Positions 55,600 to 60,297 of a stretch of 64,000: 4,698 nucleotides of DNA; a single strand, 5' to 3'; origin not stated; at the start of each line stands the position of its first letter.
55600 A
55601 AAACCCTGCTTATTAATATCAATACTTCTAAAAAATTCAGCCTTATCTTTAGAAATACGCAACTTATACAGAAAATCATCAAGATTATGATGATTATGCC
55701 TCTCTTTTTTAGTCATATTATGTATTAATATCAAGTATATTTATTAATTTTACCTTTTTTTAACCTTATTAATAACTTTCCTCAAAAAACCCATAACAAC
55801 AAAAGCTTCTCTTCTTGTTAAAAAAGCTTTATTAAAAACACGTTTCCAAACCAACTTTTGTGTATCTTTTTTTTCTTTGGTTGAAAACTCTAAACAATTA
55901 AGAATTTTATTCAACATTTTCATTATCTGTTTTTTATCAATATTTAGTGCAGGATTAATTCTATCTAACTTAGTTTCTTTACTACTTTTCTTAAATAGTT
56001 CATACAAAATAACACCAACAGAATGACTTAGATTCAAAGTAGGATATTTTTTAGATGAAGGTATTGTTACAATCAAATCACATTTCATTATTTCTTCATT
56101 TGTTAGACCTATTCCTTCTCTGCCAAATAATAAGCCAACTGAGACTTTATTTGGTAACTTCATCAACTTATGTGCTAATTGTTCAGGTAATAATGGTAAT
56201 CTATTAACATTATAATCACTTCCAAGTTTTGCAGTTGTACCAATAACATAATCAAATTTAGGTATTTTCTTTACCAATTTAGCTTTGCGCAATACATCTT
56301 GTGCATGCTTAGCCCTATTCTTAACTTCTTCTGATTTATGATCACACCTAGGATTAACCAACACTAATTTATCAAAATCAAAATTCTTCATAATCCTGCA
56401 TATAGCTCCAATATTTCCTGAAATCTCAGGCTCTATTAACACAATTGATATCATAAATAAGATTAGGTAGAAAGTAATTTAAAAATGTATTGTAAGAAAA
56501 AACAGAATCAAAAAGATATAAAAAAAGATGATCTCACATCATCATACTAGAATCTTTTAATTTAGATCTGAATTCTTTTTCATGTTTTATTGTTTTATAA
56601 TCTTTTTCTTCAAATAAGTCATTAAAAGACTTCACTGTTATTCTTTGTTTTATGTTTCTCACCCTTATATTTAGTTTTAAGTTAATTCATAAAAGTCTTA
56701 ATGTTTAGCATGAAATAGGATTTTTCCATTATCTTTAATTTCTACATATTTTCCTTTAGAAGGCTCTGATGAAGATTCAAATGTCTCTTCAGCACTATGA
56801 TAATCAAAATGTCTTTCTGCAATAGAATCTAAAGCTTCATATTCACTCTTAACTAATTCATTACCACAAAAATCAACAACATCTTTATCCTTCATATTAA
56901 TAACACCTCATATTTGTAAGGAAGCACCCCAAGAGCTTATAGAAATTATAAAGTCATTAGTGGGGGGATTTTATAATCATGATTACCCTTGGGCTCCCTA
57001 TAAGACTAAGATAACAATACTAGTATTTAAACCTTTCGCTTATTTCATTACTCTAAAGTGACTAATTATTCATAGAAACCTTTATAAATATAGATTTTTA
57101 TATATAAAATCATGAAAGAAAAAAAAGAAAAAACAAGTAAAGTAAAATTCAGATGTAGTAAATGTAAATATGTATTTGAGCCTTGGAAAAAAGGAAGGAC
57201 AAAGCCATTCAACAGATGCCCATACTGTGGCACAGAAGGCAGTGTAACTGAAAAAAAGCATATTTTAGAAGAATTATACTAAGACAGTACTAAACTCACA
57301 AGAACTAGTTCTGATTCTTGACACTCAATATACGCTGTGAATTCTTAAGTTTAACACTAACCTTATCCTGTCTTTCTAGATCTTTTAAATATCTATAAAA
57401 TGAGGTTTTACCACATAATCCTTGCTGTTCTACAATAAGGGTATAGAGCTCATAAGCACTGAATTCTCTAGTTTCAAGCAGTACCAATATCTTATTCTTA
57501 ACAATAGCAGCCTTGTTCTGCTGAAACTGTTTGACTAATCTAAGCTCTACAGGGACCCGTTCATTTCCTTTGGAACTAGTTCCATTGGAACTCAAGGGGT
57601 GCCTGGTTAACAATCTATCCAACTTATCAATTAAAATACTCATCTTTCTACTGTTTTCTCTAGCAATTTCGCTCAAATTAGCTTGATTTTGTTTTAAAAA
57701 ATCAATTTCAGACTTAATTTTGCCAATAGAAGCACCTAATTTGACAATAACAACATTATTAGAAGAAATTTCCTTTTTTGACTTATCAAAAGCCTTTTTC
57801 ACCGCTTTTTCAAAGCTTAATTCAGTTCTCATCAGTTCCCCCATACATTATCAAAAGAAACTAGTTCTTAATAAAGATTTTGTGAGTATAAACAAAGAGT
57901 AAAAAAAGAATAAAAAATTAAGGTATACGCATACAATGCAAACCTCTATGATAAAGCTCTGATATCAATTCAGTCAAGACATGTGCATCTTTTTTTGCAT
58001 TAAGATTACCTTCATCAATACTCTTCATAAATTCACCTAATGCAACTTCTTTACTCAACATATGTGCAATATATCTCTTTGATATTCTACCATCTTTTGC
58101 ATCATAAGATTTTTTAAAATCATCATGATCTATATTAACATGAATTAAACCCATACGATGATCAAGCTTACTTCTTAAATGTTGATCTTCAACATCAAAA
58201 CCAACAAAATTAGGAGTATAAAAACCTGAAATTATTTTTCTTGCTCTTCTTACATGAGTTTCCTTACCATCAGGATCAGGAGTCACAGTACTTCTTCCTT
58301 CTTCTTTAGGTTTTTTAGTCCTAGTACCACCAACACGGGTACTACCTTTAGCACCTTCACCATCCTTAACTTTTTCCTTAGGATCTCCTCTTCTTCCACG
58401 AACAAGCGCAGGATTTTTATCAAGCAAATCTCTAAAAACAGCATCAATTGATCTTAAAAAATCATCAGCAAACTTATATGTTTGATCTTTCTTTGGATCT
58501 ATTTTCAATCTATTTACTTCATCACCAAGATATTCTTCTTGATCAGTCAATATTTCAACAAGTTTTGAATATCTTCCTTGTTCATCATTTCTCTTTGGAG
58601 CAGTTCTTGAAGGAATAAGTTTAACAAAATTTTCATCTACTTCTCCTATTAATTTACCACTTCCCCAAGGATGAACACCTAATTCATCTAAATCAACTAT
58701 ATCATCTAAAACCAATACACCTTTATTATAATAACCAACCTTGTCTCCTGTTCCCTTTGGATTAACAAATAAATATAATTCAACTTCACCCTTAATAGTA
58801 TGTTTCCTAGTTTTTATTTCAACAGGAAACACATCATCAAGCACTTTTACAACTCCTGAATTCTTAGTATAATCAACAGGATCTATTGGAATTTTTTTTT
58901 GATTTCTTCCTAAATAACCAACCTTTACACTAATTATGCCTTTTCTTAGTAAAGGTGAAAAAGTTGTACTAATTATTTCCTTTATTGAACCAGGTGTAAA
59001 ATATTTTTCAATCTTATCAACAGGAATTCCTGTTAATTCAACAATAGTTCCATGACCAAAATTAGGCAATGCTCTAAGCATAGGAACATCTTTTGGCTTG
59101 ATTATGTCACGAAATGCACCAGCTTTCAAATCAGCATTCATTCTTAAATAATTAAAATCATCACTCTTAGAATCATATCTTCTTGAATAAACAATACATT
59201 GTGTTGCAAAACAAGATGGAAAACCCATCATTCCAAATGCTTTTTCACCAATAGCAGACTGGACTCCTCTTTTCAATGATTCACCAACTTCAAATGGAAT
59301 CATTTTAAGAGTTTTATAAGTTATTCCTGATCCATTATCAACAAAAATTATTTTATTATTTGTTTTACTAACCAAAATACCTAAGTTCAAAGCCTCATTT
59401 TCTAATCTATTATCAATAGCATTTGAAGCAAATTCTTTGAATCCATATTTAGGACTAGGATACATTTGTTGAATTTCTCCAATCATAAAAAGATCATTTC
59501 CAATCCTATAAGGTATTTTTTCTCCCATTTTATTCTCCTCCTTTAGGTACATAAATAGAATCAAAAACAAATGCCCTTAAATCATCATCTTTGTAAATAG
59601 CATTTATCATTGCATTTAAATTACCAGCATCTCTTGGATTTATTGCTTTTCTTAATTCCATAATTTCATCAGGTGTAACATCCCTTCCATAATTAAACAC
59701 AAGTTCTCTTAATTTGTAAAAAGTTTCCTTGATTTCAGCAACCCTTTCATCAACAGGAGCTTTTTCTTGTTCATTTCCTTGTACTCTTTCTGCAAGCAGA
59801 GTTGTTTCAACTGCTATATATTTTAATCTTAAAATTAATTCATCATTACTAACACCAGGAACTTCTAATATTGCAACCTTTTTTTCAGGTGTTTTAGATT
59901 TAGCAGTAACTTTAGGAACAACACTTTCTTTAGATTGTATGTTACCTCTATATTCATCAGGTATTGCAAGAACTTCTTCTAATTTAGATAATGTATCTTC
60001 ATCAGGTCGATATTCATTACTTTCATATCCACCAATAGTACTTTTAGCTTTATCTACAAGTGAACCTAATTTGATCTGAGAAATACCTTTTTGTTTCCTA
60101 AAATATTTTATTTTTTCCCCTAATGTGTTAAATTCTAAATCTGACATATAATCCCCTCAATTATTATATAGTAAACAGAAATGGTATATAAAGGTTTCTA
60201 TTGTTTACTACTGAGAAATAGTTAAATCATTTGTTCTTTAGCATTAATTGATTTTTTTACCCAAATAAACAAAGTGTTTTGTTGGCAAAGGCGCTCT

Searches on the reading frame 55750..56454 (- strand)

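Call 28: search_protein_families(library=pfam, proteins=[window:55750-56454:-], max_evalue=0.001)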
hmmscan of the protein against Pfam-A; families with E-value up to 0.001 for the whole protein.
window:55750-56454:- (234 aa): 1 family
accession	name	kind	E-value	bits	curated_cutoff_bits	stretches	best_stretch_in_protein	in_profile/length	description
PF00588.24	SpoU_methylase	-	6.7e-26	91.5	29.7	1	2-151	2-142/142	SpoU rRNA Methylase family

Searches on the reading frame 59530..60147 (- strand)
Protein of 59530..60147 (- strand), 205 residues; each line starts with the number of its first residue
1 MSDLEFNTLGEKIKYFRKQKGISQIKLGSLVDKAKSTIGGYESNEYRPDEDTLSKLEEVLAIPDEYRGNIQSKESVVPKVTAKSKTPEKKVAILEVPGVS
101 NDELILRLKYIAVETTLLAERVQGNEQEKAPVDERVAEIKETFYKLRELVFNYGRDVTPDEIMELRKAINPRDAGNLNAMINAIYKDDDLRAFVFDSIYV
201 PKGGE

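Call 28: search_protein_families(library=pfam, proteins=[window:59530-60147:-], max_evalue=0.001)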
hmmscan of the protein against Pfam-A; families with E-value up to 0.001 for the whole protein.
window:59530-60147:- (205 aa): 2 families
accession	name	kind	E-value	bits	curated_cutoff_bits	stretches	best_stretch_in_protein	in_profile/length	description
PF01381.28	HTH_3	-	2e-11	44.2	23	1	13-63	1-51/55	Helix-turn-helix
PF12844.13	HTH_19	-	0.00023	21.4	30.2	1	10-64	1-55/64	Helix-turn-helix domain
